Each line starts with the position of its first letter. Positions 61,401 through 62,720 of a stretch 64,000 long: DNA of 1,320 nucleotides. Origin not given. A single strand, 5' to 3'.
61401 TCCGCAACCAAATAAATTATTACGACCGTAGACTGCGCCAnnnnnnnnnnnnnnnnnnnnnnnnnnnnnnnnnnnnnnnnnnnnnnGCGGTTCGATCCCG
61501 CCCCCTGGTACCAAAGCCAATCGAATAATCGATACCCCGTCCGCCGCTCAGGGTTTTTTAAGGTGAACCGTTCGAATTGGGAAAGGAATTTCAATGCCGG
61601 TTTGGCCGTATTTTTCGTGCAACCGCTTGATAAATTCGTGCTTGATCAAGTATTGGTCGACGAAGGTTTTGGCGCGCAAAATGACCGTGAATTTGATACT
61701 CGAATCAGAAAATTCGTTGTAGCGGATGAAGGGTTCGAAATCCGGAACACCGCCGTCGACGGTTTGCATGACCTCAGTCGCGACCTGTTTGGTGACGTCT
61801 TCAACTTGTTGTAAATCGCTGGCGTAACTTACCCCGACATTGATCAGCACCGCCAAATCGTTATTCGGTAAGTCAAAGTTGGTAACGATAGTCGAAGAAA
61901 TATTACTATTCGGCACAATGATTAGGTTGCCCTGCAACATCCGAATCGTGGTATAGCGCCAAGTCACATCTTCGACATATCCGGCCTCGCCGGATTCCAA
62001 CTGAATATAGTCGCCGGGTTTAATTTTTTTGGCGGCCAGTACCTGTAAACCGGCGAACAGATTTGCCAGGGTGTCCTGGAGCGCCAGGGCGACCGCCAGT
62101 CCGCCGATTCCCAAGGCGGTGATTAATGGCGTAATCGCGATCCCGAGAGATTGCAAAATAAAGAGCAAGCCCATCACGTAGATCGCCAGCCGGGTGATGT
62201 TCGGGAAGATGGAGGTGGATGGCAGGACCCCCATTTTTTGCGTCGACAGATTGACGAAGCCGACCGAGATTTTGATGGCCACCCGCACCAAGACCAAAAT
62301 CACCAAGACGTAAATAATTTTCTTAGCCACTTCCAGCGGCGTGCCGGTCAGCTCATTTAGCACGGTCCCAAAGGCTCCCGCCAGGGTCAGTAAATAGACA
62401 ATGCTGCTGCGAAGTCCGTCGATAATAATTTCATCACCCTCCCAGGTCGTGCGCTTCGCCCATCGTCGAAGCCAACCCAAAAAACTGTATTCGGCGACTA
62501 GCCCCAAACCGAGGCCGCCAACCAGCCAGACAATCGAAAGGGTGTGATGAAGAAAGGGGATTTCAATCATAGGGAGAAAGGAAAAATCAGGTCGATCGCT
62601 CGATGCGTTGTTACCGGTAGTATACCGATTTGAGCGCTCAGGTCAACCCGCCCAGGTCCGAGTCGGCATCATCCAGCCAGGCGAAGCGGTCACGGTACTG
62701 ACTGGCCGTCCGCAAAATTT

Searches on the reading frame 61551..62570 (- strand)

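Call 61: search_protein_families(library=pfam, proteins=[window:61551-62570:-], max_evalue=0.00001)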
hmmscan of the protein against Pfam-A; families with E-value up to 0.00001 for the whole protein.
window:61551-62570:- (340 aa): 3 families
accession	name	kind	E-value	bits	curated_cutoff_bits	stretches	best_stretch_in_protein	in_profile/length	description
PF00924.24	MS_channel_2nd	-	1.5e-17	63.9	20.2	1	166-232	1-66/68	Mechanosensitive ion channel, beta-domain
PF21082.3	MS_channel_3rd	-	5.5e-09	36.8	21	1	242-328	2-88/88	Mechanosensitive ion channel MscS, C-terminal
PF21088.3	MS_channel_1st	-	1.3e-08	35.1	23.1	1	124-165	1-42/42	Mechanosensitive ion channel, transmembrane helices 2/3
